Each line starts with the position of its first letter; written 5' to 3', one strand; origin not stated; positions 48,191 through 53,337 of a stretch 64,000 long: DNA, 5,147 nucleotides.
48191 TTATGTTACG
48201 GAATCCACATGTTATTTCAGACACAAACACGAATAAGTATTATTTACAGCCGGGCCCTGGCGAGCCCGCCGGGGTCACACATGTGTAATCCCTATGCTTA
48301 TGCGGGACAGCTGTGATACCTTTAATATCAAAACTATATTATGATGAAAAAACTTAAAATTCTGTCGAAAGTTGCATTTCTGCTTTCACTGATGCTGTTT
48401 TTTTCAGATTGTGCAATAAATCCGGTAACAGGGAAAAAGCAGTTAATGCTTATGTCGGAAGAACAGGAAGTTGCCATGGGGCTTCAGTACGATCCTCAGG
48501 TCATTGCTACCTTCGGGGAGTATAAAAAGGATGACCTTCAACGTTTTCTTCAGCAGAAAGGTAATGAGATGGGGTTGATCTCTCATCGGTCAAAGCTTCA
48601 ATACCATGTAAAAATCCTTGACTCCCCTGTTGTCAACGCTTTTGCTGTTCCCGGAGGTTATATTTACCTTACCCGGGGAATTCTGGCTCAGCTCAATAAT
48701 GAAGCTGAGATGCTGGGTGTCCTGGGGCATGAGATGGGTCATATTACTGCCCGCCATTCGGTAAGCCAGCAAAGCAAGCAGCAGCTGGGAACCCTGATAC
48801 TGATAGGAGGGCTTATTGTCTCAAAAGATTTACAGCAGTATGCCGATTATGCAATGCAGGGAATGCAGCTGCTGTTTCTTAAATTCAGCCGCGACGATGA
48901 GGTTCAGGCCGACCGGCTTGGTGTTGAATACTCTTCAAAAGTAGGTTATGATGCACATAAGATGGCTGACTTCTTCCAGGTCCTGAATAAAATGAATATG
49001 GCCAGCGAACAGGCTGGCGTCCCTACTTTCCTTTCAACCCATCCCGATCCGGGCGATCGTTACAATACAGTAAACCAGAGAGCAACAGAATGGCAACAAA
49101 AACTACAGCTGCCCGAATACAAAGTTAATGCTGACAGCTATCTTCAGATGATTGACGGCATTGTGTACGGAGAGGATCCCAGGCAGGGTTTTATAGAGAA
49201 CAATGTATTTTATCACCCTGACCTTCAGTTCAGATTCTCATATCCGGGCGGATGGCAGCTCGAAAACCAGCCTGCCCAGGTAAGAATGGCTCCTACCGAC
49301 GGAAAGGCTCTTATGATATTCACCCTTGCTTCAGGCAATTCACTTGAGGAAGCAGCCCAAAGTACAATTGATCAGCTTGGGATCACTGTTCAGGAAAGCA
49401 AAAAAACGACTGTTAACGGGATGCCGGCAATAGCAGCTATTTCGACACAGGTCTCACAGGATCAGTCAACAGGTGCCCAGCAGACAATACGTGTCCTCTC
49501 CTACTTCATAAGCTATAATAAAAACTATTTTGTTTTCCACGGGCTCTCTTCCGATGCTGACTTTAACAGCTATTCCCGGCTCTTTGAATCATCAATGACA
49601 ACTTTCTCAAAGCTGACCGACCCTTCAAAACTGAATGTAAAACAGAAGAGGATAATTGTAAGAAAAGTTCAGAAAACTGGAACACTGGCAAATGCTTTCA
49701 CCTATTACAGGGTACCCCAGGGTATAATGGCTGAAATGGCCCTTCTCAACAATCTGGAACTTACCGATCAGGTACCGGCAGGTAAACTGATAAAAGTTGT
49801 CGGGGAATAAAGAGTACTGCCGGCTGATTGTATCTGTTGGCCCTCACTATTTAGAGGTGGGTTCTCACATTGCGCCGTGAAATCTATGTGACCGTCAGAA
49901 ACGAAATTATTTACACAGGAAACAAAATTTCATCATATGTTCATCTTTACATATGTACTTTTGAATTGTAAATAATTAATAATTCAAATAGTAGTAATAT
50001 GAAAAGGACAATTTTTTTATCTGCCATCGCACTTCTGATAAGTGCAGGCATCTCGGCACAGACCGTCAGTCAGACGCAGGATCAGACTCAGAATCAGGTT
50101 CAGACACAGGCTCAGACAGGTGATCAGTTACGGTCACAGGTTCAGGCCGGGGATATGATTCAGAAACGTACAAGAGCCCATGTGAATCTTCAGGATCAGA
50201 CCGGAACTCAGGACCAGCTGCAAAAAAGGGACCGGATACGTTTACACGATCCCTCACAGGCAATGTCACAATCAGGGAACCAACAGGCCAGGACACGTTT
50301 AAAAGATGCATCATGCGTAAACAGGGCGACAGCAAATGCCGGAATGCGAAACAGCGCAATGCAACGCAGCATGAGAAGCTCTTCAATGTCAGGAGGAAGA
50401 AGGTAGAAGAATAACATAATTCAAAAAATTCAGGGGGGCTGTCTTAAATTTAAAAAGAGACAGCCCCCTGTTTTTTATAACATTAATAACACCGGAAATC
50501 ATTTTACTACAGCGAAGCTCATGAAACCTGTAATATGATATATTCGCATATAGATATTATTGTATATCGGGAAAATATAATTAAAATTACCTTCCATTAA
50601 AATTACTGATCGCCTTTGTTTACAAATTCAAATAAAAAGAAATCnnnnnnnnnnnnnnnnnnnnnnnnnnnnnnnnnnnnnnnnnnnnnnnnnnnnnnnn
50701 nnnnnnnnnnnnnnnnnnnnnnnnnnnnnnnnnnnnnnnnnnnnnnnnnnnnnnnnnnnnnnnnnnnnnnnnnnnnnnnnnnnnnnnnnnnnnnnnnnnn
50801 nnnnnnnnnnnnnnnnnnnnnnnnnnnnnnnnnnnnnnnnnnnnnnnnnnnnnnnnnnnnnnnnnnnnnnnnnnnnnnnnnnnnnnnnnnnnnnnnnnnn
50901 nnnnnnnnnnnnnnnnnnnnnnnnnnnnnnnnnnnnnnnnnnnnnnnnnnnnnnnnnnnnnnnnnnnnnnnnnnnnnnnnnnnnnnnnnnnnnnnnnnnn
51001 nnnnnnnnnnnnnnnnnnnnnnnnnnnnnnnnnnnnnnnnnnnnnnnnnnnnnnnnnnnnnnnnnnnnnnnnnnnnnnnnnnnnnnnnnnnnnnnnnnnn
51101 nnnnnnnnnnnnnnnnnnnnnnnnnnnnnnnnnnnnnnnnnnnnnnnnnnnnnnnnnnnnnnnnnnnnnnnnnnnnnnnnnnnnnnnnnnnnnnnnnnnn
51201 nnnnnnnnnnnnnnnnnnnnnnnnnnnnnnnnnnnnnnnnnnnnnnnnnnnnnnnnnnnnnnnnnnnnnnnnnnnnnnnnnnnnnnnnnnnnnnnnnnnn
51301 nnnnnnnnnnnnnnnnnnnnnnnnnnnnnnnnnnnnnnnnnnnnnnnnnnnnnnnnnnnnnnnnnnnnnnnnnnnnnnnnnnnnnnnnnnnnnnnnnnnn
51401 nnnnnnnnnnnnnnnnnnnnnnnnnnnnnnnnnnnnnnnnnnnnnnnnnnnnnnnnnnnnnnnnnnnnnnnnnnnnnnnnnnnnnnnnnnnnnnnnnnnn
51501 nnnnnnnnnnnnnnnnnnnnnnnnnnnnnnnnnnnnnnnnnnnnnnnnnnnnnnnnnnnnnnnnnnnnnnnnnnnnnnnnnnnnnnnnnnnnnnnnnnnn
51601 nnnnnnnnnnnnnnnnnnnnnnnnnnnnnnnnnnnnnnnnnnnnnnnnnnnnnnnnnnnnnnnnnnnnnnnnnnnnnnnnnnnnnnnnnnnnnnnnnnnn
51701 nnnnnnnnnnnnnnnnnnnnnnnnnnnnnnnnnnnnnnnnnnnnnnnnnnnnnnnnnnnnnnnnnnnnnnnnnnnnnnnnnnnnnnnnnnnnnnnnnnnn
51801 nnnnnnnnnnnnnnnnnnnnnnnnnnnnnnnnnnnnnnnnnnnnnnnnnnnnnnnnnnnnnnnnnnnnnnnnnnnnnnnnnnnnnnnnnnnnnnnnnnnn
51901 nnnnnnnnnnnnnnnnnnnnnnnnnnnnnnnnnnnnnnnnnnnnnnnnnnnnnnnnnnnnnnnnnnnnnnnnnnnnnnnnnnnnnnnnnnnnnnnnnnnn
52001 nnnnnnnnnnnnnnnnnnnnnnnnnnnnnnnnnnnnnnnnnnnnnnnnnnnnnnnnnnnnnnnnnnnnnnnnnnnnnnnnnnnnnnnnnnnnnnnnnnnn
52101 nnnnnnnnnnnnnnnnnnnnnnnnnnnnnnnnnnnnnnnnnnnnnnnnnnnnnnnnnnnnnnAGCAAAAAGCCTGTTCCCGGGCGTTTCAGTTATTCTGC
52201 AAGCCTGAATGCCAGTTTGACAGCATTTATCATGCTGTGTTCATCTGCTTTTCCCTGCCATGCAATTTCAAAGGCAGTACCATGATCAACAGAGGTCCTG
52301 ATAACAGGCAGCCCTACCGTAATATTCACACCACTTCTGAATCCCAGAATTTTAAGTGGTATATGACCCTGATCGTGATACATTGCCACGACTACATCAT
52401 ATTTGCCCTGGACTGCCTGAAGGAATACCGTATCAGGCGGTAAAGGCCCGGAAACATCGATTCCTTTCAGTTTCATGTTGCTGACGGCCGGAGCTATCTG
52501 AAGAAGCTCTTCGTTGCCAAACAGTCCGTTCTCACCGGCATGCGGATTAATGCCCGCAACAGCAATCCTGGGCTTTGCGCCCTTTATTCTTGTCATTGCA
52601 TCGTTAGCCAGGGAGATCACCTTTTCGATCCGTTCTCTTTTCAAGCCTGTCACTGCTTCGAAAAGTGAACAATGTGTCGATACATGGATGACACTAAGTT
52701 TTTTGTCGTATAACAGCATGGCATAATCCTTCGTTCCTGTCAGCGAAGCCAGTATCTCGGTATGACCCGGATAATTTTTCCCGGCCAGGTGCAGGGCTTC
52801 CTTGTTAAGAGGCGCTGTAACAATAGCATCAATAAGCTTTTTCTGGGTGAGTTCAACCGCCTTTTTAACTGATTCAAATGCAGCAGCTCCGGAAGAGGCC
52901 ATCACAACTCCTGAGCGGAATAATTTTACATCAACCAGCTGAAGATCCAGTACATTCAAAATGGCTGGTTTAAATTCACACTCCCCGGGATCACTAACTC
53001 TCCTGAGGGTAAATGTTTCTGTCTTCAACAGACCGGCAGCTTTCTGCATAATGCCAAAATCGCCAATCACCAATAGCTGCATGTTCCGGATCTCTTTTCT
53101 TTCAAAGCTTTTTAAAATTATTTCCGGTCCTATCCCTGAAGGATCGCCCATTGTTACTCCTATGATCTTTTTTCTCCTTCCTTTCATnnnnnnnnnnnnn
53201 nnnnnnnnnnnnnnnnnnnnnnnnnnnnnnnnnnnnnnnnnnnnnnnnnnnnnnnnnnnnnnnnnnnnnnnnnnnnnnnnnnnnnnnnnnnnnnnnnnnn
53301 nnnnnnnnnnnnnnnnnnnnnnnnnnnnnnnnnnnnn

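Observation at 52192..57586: Transporter-kinase fusion (KdgT permease::DUF1537 acid-sugar kinase) in an operon with PdxA2 and an unclassified secreted glycosidase-like protein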

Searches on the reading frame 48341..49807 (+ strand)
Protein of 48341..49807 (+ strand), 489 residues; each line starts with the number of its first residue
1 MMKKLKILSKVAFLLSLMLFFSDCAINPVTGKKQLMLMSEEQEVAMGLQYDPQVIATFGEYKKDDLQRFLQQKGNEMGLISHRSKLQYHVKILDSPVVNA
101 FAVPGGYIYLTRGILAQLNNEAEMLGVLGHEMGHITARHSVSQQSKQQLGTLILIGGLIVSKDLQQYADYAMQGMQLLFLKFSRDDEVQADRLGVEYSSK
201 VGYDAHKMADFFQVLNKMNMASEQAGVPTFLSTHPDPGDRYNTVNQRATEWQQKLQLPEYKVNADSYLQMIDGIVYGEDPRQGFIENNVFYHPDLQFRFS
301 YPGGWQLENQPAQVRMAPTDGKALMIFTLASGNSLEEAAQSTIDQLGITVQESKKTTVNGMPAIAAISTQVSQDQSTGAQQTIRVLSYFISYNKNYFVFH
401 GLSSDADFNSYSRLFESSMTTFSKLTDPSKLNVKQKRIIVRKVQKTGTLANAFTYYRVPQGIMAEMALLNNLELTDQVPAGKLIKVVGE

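Call 84: search_protein_families(library=pfam, proteins=[window:48341-49807:+], max_evalue=0.0001)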
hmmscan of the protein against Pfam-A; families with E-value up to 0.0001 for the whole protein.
window:48341-49807:+ (489 aa): 1 family
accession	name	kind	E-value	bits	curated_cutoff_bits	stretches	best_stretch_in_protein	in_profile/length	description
PF01435.24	Peptidase_M48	-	1.5e-36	126.4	20.3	1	68-247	5-185/186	Peptidase family M48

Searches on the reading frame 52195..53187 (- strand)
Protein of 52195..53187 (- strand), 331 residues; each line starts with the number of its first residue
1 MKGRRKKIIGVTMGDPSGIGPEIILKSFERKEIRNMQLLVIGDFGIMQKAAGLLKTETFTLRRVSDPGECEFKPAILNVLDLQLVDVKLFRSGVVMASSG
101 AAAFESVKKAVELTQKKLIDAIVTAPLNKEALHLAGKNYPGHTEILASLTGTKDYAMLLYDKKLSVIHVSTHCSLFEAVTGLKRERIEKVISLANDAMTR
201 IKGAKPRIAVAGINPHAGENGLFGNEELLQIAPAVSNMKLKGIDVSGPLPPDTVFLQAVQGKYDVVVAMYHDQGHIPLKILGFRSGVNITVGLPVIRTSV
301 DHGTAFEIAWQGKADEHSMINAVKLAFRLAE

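Call 3: search_protein_families(library=pfam, proteins=[window:52195-53187:-], max_evalue=0.01)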
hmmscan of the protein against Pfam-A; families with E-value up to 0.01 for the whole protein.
window:52195-53187:- (331 aa): 1 family
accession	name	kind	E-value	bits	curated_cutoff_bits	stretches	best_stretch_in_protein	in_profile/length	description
PF04166.17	PdxA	-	5.4e-106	354.6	27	1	37-326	4-286/286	Pyridoxal phosphate biosynthetic protein PdxA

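Call 4: search_protein_families(library=ncbifam, proteins=[window:52195-53187:-], max_evalue=0.01)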
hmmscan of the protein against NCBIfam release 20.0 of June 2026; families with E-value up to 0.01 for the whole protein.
window:52195-53187:- (331 aa): 7 families
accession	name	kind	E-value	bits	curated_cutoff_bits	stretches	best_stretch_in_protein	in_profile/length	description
NF002891.0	PRK03371.1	equivalog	1.9e-127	425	583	1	6-330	2-326/326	D-threonate 4-phosphate dehydrogenase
TIGR00557.1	pdxA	equivalog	2.6e-110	368.8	290.35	1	9-330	2-320/320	4-hydroxythreonine-4-phosphate dehydrogenase PdxA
NF002992.0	PRK03743.1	equivalog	1e-106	357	470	1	5-329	3-327/333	4-hydroxythreonine-4-phosphate dehydrogenase PdxA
NF003699.0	PRK05312.1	equivalog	1.1e-92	311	378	1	7-331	5-334/340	4-hydroxythreonine-4-phosphate dehydrogenase PdxA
NF002744.0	PRK02746.1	equivalog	4.3e-79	266.1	425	1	6-330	9-340/346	4-hydroxythreonine-4-phosphate dehydrogenase PdxA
NF002520.0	PRK01909.1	equivalog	1e-69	235.4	476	1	7-330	6-323/329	4-hydroxythreonine-4-phosphate dehydrogenase PdxA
NF003040.0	PRK03946.1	equivalog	9.7e-67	225.5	376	1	7-329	2-303/307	4-hydroxythreonine-4-phosphate dehydrogenase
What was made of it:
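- On PdxA2 (4-phospho-D-threonate / 4-phospho-D-erythronate dehydrogenase): It passes only the generic TIGR00557 pdxA model (368.8 against 290.35; call 4).
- On Group translocators (PTS-like): There are no PTS domains (calls 3, 4).
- Closest known: Bacterial phosphotransferase system. Different: No PTS domain was detected (calls 3, 4).
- The equivalog cut-offs are not met (call 4). This PdxA passes the generic TIGR00557 pdxA cut-off (368.8 against 290.35; call 4).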

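Call 27: search_solved_structures(query=window:52195-53187:-, max_evalue=1e-20, show_alignments=0)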
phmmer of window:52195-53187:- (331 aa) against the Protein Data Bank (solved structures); distinct sequences matched with E-value up to 1e-20: 15.
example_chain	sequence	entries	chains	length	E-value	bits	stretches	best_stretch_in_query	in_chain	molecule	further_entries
6e85_A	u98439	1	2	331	1.2e-112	379.4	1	6-330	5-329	D-threonate 4-phosphate dehydrogenase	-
2hi1_A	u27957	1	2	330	4.3e-112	377.5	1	6-330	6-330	4-hydroxythreonine-4-phosphate dehydrogenase 2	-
4jqp_A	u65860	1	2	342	8.5e-92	310.9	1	7-330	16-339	4-hydroxythreonine-4-phosphate dehydrogenase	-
1ps7_A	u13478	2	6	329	2.1e-55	191.3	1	9-329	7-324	4-hydroxythreonine-4-phosphate dehydrogenase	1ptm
1ps6_A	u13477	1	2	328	2.2e-55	191.3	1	9-329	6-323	4-hydroxythreonine-4-phosphate dehydrogenase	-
6xmy_A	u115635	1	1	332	4.6e-54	186.9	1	11-329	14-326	4-hydroxythreonine-4-phosphate dehydrogenase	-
1r8k_A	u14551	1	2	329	8.2e-54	186.1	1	9-329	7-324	4-hydroxythreonine-4-phosphate dehydrogenase 1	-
1yxo_A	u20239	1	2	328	2.9e-53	184.3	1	10-330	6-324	4-hydroxythreonine-4-phosphate dehydrogenase 1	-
3lxy_A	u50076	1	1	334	1e-49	172.7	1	9-329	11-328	4-hydroxythreonine-4-phosphate dehydrogenase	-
8zj3_A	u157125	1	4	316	4e-44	154.3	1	9-325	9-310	4-hydroxythreonine-4-phosphate dehydrogenase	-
8zj7_B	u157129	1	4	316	4e-44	154.3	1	9-325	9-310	4-hydroxythreonine-4-phosphate dehydrogenase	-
8zhy_A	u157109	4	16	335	5.1e-44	153.9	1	9-325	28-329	4-hydroxythreonine-4-phosphate dehydrogenase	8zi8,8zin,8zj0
8zj5_A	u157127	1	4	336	5.3e-44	153.9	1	9-325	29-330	4-hydroxythreonine-4-phosphate dehydrogenase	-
4aty_A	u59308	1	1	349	9.1e-40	140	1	6-326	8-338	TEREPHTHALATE 1,2-CIS-DIHYDRODIOL DEHYDROGENASE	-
3tsn_A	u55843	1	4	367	7.7e-29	104.1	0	235-329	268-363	4-hydroxythreonine-4-phosphate dehydrogenase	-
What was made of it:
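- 52192..53187 (-): PdxA2-type dehydrogenase, 331 aa (inferred 4-phospho-D-threonate / 4-phospho-D-erythronate oxidative decarboxylase); its start overlaps the fusion's stop (ATGA at 53184-53187). Scores 379 bits to 6e85 and 378 to 2hi1, against about 190 to canonical PdxA (call 27).
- On PdxA2 (4-phospho-D-threonate / 4-phospho-D-erythronate dehydrogenase): 379 bits to 6e85 and 378 to 2hi1, against 186-191 to PdxA structures 1ps6/1ps7/1r8k (call 27).
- PdxA scores 379 bits to solved D-threonate-4-P dehydrogenase (call 27).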
